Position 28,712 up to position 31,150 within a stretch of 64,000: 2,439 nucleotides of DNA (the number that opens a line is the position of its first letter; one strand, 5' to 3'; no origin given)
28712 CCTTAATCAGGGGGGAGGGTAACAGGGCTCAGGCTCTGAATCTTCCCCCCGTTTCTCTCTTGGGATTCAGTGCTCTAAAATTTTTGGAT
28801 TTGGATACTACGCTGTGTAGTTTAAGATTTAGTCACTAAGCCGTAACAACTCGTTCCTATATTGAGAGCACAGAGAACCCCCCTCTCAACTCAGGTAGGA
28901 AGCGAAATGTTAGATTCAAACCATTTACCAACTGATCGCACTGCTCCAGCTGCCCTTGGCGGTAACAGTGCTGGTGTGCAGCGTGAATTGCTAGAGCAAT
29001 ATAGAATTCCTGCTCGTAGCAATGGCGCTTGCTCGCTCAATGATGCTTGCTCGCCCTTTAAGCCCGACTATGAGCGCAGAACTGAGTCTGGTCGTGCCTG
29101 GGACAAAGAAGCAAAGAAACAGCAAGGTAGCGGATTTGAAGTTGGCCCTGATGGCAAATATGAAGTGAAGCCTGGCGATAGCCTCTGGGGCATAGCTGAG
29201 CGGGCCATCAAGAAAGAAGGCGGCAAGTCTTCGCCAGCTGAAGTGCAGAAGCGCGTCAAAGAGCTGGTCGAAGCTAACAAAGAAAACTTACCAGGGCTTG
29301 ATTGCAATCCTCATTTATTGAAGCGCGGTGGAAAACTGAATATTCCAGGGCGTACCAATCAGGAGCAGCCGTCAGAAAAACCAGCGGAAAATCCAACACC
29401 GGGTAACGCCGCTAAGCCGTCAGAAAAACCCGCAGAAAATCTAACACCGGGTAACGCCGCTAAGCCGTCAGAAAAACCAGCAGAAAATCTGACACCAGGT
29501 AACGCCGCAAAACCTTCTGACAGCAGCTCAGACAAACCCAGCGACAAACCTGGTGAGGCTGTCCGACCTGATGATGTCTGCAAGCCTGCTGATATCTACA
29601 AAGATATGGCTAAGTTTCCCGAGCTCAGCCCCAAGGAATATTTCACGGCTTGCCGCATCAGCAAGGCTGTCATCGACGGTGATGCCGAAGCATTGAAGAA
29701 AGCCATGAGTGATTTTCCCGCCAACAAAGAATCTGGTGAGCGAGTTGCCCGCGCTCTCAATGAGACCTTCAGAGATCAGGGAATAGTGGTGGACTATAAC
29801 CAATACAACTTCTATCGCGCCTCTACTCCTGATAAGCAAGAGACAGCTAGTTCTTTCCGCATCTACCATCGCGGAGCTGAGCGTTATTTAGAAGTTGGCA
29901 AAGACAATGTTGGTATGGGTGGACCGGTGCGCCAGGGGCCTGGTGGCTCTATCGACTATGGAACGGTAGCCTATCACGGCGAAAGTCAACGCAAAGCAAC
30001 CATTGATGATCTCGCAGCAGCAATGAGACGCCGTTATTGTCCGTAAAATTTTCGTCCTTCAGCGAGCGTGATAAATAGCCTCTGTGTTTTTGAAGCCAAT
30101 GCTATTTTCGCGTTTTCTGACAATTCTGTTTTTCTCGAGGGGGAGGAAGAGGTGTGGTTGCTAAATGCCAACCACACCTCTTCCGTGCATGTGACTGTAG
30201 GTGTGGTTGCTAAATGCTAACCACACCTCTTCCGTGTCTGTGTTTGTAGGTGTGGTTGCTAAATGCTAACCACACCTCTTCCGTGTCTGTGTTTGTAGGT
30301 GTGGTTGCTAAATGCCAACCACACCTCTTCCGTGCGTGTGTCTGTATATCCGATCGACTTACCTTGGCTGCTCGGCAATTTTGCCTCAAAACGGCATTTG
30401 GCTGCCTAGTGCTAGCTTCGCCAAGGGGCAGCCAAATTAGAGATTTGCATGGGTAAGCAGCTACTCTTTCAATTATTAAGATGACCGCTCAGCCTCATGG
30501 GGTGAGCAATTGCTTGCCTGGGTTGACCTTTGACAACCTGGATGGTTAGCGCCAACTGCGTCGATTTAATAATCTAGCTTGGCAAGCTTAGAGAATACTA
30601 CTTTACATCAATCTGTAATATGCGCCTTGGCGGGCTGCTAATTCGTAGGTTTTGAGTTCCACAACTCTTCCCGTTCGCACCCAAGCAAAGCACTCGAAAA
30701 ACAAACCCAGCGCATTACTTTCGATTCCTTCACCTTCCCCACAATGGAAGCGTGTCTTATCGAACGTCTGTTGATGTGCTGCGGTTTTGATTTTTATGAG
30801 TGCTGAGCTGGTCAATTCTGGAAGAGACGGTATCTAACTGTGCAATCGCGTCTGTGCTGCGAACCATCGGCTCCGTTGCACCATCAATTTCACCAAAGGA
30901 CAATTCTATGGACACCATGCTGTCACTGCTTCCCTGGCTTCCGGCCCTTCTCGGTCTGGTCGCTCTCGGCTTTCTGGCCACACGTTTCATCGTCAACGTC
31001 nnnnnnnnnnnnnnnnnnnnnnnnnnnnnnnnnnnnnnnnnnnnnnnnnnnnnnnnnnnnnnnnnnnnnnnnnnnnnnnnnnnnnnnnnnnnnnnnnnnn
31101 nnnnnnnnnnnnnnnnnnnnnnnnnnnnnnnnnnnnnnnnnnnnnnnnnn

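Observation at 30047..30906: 860-bp intergenic region holding a 4 x 49-bp tandem array of near-identical hairpin units plus a separate 11-bp-stem hairpin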

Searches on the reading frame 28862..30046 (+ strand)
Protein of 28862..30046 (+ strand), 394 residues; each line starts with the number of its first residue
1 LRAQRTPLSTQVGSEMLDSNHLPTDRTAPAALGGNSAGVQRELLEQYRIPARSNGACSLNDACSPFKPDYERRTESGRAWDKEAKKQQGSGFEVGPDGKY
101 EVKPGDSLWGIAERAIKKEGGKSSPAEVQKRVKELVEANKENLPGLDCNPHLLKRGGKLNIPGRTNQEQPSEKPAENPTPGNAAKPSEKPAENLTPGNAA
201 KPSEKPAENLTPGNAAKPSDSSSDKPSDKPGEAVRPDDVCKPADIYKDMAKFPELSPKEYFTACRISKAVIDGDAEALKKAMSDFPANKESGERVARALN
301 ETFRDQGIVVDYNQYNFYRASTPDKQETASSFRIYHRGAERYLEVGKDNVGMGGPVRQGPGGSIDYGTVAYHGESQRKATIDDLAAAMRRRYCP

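Call 9: search_protein_families(library=pfam, proteins=[window:28862-30046:+], max_evalue=0.01)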
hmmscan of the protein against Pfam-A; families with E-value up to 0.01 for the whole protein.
window:28862-30046:+ (394 aa): 1 family
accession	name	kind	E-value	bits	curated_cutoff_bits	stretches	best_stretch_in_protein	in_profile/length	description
PF01476.26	LysM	-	9.7e-05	22.7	20.9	1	100-148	1-31/43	LysM domain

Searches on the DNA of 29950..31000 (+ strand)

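Call 43: search_rna_families(source=window, start=29950, end=31000, threshold=evalue, max_evalue=10)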
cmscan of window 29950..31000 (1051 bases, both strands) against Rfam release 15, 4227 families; matches with E-value up to 10: 8.
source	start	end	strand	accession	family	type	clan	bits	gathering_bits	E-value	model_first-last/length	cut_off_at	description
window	30063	30124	+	RF00093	SNORD18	Gene; snRNA; snoRNA; CD-box;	CL00047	21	41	0.42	1-71/71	no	Small nucleolar RNA SNORD18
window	30143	30187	+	RF03778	mir-483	Gene; miRNA;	-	18.5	60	1.8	1-75/75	no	mir-483 microRNA precursor family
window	30142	30186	-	RF03778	mir-483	Gene; miRNA;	-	18.2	60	2.1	1-75/75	no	mir-483 microRNA precursor family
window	30220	30305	+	RF03277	mir-5886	Gene; miRNA;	-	18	85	2.9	1-89/89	no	mir-5886 microRNA precursor family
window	30147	30229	-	RF02596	cyano_het_sRNA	Gene; sRNA;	-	17.5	35.7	1.3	1-56/56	no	Cyanobacteria heterocyst sRNA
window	30142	30184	+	RF03204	mir-4510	Gene; miRNA;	-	16.6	60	1.8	16-58/72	no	mir-4510 microRNA precursor family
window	30093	30186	+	RF02569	IhtA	Gene; sRNA;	-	16.3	76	3.7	1-107/107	no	IhtA sRNA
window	30920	30986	-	RF02267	Vax2os1_2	Gene; lncRNA;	-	5.5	55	4.4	404-466/466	no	Vax2os1 conserved region 2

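Call 57: search_dna_similar(query=window:30047-30906:+, collection=plasmids, mode=distant, max_rows=5)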
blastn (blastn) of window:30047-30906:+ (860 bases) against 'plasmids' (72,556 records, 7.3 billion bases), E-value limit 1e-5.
No match.

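Call 83: build_rna_model(alignment_id=A1, structure=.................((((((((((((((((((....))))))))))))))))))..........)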
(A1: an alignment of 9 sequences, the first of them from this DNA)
Model R1 built from alignment A1 (9 sequences, 67 columns); structure: as given.
model positions 64; base pairs 18; branch points 0; effective number of sequences 3.73; information 0.875 bits per position. Calibrated on 0.2 Mb of random sequence (short: E-values are rough).
structure used (alignment columns):
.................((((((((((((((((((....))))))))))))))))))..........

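Call 84: search_with_rna_model(model_id=R1, sources=[window, L013, L016, L019, L020, L024, L025, L026, L028, L030, L031, L032, L033, L035, L037, L006], max_evalue=10)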
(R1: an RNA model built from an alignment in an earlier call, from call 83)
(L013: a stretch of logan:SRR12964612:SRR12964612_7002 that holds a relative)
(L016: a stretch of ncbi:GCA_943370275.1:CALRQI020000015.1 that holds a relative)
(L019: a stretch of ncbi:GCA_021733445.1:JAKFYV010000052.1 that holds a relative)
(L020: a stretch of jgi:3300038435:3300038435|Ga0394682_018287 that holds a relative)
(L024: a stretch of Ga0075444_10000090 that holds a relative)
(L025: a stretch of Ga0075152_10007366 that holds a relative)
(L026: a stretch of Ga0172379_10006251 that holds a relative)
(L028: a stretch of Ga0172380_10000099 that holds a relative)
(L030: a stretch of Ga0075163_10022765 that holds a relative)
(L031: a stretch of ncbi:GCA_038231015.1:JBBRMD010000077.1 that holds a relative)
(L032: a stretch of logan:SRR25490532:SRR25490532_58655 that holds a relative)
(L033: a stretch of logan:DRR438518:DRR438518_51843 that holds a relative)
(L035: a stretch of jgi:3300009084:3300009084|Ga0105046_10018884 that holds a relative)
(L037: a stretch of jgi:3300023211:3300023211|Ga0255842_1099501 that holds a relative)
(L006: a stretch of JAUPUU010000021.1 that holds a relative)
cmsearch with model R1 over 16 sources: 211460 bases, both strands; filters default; matches with E-value up to 10: 46.
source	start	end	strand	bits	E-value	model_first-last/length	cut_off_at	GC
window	30129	30193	+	81.2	4.1e-22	1-64/64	no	0.52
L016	5368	5432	+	80.1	9.5e-22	1-64/64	no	0.54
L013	5383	5447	+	78.9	2.1e-21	1-64/64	no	0.54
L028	3946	4010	+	78.9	2.1e-21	1-64/64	no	0.54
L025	2472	2536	+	78.6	2.5e-21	1-64/64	no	0.52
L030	7211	7275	-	78.6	2.5e-21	1-64/64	no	0.52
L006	725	789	-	78.6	2.5e-21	1-64/64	no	0.52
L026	6723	6786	+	77.7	4.8e-21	1-64/64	no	0.47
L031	4382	4446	+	77.3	6.3e-21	1-64/64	no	0.51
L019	5387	5450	+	76.5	1.1e-20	1-64/64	no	0.48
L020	5387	5450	+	76.5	1.1e-20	1-64/64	no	0.48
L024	1571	1635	+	74.6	4.3e-20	1-64/64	no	0.52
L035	2449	2512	+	69.6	1.3e-18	1-64/64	no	0.44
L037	1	61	+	67.9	4.3e-18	5-64/64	5'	0.57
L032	1450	1512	+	57.3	7.2e-15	1-64/64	no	0.51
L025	2488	2527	-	38.7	2.9e-09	17-55/64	no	0.52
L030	7220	7259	+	38.7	2.9e-09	17-55/64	no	0.52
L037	13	52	-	38.7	2.9e-09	17-55/64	no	0.52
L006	734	773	+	38.7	2.9e-09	17-55/64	no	0.52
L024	1587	1626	-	36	1.9e-08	17-55/64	no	0.55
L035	2465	2503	-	33.7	9.5e-08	17-55/64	no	0.41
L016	5384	5423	-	30.5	8.5e-07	17-55/64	no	0.57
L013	5399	5438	-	26.3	1.6e-05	17-55/64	no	0.57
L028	3962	4001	-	26.3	1.6e-05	17-55/64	no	0.57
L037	116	145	+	25.2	3.5e-05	22-50/64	no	0.5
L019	5403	5441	-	25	4.1e-05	17-55/64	no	0.51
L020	5403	5441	-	25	4.1e-05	17-55/64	no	0.51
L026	6739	6777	-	25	4.1e-05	17-55/64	no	0.51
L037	67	96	+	23.4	0.00012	22-50/64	no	0.5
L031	4399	4437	-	22.1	0.00031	17-55/64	no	0.56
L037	67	96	-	20.7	0.0008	22-50/64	no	0.5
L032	1468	1501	-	18.3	0.0043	19-53/64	no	0.53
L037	116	145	-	14.2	0.075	22-50/64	no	0.5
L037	3006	3070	+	13.6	0.11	1-64/64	no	0.49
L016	10846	10858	+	8.4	4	1-64/64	no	0.38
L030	1713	1725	-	8.4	4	1-64/64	no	0.38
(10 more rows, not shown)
